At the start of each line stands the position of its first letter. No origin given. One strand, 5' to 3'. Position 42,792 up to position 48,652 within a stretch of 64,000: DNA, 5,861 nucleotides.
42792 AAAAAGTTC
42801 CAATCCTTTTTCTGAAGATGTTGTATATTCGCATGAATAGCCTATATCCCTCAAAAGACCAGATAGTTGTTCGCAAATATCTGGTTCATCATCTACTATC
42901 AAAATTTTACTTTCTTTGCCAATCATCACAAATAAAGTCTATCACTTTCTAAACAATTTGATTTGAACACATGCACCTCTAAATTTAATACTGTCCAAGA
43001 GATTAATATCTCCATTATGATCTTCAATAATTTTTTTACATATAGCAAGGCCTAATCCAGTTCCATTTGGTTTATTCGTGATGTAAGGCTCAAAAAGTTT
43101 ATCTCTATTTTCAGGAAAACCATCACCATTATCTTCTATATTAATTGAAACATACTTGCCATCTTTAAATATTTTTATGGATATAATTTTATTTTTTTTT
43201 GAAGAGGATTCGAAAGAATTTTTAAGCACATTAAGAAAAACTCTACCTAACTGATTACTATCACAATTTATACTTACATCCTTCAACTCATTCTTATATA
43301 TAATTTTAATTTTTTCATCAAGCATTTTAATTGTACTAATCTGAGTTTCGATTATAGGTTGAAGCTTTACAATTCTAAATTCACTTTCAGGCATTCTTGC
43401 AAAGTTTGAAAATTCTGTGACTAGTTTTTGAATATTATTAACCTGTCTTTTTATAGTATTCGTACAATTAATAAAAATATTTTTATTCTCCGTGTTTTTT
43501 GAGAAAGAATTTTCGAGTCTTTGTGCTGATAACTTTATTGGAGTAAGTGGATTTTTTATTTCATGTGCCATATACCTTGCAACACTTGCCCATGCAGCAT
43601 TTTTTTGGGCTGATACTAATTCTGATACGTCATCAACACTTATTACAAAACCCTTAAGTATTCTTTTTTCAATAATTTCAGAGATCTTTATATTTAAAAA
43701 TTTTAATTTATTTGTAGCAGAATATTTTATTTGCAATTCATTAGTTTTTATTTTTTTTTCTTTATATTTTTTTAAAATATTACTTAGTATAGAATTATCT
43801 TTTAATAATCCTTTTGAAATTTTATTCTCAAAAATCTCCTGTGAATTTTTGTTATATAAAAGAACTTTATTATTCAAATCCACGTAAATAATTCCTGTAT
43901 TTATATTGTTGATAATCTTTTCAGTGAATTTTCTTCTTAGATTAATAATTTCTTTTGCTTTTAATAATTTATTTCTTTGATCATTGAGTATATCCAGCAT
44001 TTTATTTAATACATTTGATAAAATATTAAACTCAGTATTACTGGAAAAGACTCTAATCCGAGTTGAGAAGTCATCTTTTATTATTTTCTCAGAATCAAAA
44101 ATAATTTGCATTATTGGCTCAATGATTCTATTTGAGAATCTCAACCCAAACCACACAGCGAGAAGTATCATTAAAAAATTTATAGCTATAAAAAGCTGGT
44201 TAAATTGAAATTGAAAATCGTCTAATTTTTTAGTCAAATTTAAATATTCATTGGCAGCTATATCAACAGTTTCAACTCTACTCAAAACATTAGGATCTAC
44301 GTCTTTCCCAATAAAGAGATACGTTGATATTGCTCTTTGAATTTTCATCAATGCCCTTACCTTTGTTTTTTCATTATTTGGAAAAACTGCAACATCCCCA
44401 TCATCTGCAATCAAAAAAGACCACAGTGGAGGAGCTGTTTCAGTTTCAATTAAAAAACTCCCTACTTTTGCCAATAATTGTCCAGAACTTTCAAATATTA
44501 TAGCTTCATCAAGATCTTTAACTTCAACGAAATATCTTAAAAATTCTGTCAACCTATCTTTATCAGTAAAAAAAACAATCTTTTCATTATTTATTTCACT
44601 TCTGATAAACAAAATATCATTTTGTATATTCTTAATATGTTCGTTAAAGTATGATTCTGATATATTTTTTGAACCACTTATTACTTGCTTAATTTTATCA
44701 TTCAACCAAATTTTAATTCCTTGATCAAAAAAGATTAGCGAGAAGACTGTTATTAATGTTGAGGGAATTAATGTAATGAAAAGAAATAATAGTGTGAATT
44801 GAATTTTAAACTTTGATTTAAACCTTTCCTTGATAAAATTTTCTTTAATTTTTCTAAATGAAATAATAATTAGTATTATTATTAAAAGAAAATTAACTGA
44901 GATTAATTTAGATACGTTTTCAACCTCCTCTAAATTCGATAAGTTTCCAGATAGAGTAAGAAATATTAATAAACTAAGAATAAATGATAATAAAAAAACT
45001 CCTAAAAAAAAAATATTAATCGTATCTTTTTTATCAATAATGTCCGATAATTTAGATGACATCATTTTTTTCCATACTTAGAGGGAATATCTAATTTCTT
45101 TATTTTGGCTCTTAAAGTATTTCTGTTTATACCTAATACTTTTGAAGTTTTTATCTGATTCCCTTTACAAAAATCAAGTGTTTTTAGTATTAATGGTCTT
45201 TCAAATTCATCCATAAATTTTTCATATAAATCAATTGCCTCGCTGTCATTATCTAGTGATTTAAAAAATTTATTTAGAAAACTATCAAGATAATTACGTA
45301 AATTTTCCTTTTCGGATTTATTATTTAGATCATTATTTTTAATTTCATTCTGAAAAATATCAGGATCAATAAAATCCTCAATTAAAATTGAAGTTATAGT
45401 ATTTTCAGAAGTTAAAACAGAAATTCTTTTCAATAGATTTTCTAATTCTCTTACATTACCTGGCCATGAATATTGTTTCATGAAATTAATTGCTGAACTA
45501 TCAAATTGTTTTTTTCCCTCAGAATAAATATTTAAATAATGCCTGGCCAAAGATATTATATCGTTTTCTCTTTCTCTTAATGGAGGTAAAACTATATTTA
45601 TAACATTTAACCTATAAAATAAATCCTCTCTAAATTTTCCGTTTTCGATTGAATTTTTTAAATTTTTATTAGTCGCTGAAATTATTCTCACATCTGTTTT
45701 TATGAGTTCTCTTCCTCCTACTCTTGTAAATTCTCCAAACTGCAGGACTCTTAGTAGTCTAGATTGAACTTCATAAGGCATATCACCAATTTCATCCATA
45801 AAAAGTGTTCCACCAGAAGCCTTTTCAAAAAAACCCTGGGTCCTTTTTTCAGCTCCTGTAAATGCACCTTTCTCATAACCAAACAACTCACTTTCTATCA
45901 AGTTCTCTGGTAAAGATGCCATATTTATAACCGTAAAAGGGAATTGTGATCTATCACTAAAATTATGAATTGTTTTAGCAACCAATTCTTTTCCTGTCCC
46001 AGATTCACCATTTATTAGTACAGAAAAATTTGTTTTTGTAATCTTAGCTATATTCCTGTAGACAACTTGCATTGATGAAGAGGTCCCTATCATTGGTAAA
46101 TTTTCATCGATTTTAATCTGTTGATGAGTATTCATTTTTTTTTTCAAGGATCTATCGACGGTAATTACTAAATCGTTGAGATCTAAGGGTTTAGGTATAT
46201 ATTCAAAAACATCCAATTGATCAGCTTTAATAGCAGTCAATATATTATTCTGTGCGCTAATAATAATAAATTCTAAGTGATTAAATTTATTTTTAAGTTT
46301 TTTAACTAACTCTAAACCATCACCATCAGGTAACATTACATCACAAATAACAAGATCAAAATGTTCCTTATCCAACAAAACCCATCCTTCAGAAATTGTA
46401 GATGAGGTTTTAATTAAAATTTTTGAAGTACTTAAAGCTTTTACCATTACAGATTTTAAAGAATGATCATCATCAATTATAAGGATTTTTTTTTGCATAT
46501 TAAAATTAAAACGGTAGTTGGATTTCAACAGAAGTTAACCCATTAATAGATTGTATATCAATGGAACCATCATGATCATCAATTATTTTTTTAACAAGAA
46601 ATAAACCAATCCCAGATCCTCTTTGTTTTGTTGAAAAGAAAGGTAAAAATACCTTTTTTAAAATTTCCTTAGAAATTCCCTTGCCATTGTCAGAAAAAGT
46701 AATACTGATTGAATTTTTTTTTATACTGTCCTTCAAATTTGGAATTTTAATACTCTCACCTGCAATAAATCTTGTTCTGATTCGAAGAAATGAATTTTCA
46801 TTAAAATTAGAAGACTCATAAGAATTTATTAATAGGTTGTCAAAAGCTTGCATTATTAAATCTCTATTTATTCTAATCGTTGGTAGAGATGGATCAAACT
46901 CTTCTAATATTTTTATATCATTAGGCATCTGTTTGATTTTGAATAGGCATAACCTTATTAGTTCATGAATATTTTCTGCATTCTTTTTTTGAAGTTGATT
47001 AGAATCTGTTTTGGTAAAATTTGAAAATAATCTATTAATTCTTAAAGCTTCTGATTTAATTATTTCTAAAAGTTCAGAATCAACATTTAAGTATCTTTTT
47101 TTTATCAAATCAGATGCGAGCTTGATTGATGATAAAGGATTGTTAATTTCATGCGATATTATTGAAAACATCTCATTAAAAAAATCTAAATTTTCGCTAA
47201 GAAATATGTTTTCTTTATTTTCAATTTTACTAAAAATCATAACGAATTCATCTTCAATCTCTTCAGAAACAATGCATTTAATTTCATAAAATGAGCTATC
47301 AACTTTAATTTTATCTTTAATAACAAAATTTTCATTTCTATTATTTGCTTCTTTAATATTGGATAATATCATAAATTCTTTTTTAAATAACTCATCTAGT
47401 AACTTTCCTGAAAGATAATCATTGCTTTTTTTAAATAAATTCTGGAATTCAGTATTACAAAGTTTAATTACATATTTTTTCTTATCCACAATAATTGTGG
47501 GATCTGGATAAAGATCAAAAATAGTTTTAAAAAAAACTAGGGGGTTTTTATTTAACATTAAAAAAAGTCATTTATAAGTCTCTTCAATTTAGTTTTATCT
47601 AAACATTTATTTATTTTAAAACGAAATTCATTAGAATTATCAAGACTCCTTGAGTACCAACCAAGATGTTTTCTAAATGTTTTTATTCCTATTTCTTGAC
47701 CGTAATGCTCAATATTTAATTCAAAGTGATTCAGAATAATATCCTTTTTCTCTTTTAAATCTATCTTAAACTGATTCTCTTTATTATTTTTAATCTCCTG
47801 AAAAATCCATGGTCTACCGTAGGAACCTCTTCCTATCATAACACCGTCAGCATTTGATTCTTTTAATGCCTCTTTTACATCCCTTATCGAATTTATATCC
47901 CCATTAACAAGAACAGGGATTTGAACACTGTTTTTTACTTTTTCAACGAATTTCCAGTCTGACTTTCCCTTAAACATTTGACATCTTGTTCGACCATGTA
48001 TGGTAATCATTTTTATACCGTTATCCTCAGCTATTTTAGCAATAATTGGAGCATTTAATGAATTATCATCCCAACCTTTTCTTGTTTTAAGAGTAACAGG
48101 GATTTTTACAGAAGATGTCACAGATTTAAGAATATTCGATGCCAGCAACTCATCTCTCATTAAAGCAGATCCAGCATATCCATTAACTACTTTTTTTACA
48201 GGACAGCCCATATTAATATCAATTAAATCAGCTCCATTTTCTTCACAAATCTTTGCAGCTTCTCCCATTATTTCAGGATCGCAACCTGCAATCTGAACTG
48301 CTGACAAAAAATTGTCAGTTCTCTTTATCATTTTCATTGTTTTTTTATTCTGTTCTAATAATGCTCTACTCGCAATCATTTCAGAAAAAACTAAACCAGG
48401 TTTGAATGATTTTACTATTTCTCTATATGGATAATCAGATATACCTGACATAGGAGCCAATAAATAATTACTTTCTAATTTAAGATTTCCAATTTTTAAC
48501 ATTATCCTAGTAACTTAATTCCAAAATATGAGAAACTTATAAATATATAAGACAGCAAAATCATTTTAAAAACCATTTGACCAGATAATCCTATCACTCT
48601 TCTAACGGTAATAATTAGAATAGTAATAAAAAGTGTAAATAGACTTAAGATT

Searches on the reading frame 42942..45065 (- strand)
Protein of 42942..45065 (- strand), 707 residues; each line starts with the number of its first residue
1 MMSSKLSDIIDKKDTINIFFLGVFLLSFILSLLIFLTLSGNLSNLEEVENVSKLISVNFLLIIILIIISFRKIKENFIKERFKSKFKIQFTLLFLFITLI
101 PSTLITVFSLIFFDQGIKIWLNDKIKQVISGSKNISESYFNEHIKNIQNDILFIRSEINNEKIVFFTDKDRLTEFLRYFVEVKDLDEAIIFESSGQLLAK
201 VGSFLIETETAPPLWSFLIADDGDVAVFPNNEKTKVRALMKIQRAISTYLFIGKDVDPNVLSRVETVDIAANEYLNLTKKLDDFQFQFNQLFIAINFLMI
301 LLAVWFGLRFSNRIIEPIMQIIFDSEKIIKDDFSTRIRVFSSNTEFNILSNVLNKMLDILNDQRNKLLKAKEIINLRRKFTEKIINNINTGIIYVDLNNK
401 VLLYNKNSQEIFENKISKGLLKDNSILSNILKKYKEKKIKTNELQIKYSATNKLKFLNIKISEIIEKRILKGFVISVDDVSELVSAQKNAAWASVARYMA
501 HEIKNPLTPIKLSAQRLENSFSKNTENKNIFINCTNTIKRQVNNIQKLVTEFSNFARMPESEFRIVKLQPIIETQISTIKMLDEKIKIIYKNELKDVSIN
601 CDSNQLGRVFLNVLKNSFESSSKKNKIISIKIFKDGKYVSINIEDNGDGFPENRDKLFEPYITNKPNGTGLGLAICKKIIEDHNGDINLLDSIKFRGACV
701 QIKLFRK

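Call 30: search_protein_families(library=pfam, proteins=[window:42942-45065:-], max_evalue=0.001)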
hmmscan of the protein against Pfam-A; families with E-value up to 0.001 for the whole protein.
window:42942-45065:- (707 aa): 3 families
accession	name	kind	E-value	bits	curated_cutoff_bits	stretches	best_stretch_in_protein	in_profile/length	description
PF19312.4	NtrY_N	-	9.1e-22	78.2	23.2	1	29-296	16-289/291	NtrY N-terminal region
PF02518.31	HATPase_c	-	1.1e-18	68.1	26.4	1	602-704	2-107/111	Histidine kinase-, DNA gyrase B-, and HSP90-like ATPase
PF00512.31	HisKA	-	3.5e-10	40.2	26.9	1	495-558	5-63/66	His Kinase A (phospho-acceptor) domain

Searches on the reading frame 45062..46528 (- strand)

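Call 30: search_protein_families(library=pfam, proteins=[window:45062-46528:-], max_evalue=0.001)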
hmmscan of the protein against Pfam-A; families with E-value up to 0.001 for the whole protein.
window:45062-46528:- (488 aa): 8 families
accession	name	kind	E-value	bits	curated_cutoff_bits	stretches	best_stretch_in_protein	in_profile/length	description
PF00158.32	Sigma54_activat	-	8.4e-71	237.5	20.2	1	146-312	1-167/168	Sigma-54 interaction domain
PF14532.12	Sigma54_activ_2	-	6.5e-24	85.2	25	1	147-317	1-138/138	Sigma-54 interaction domain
PF00072.30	Response_reg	-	1.4e-21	77.1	30.2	1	15-124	1-110/111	Response regulator receiver domain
PF25601.1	AAA_lid_14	-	6.6e-18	64.8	27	1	318-383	1-70/87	AAA+ ATPase lid domain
PF02954.25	HTH_8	-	1.4e-11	44.4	22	1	439-479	2-42/42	Bacterial regulatory protein, Fis family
PF07724.20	AAA_2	-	1.2e-08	35.6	27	1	168-296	4-133/166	AAA domain (Cdc48 subfamily)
PF07728.20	AAA_5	-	1.9e-06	28.4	22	1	170-289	2-124/139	AAA domain (dynein-related subfamily)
PF00004.35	AAA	-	0.00085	20.2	21.2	1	170-288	1-110/131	ATPase family associated with various cellular activities (AAA)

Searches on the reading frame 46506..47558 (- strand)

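Call 76: search_protein_families(library=pfam, proteins=[window:46506-47558:-], max_evalue=0.001)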
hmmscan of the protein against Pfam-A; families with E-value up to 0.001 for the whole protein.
window:46506-47558:- (350 aa): 3 families
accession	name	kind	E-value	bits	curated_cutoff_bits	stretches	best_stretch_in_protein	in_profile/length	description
PF02518.31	HATPase_c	-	6.9e-16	59.1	26.4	1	232-349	3-108/111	Histidine kinase-, DNA gyrase B-, and HSP90-like ATPase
PF00512.31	HisKA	-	5e-11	42.9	26.9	1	129-181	4-57/66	His Kinase A (phospho-acceptor) domain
PF00989.32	PAS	-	0.00049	20.5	22.6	1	10-109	3-110/113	PAS fold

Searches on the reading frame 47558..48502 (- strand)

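Call 76: search_protein_families(library=pfam, proteins=[window:47558-48502:-], max_evalue=0.001)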
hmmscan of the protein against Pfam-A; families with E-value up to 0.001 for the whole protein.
window:47558-48502:- (314 aa): 2 families
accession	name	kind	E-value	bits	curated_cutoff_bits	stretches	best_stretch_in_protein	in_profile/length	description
PF01207.24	Dus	-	4.9e-90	302.2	20.4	1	14-309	1-301/311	Dihydrouridine synthase (Dus)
PF00977.27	His_biosynth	-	0.00029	20.8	23.6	1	142-226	138-221/228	Histidine biosynthesis protein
